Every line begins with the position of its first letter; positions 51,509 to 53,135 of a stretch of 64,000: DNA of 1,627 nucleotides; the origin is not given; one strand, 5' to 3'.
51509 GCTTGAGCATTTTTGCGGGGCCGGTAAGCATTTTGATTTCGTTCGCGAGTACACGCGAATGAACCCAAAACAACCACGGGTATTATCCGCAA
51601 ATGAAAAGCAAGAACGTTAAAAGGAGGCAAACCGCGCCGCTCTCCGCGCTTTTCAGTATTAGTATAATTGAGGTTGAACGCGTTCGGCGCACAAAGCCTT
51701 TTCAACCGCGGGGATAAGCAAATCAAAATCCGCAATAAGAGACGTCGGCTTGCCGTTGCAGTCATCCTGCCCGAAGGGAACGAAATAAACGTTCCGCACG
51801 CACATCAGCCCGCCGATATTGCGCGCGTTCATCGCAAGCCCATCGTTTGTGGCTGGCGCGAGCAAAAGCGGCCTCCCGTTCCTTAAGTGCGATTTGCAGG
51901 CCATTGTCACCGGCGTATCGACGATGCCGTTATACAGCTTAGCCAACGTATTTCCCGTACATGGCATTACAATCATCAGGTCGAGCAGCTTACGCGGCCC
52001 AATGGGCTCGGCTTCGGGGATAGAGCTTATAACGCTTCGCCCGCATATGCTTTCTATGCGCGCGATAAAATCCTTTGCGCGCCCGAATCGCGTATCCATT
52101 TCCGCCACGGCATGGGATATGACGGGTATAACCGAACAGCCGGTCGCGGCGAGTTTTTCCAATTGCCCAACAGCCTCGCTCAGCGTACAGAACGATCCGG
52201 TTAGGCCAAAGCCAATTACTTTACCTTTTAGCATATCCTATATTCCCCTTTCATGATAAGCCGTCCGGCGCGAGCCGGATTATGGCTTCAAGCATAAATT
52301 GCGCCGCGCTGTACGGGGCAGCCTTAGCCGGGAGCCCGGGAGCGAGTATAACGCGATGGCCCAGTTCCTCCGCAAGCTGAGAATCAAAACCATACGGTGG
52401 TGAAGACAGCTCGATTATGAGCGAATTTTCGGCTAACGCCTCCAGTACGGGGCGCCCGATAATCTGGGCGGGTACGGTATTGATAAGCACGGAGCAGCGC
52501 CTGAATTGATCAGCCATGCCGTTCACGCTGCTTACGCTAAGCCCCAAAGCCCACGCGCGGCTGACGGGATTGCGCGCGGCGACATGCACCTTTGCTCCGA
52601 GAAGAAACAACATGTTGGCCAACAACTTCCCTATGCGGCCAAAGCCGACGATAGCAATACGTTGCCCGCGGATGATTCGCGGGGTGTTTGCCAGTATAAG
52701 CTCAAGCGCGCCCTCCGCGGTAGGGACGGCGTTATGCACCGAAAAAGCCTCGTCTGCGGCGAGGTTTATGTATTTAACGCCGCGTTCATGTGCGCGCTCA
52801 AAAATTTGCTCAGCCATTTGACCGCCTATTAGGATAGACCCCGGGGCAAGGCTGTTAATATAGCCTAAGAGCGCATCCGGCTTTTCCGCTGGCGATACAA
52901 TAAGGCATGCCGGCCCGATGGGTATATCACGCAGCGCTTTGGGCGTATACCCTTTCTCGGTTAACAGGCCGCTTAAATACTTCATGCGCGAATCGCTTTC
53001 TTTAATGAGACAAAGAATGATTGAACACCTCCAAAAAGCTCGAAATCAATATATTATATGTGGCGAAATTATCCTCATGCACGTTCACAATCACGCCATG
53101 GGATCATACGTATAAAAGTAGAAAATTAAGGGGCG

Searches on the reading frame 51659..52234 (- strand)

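Call 73: search_protein_families(library=pfam, proteins=[window:51659-52234:-], max_evalue=0.00001)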
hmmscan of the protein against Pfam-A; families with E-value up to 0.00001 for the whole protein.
window:51659-52234:- (191 aa): 1 family
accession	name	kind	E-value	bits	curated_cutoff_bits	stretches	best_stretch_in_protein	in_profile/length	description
PF02441.25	Flavoprotein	-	3.5e-27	95.4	22.7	1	7-154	3-127/162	Flavoprotein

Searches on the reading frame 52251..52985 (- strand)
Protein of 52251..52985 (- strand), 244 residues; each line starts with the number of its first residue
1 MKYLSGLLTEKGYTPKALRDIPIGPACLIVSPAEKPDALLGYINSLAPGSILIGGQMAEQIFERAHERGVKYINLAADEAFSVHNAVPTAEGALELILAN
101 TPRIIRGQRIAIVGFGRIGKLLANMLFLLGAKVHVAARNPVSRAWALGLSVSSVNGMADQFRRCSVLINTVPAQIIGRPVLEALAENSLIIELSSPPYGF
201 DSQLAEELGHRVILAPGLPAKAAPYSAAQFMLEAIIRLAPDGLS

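Call 73: search_protein_families(library=pfam, proteins=[window:52251-52985:-], max_evalue=0.00001)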
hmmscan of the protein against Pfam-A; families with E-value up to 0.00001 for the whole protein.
window:52251-52985:- (244 aa): 1 family
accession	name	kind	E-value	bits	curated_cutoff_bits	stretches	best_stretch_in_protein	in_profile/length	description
PF02826.25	2-Hacid_dh_C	-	6.3e-08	32.6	25.1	1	104-193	33-126/178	D-isomer specific 2-hydroxyacid dehydrogenase, NAD binding domain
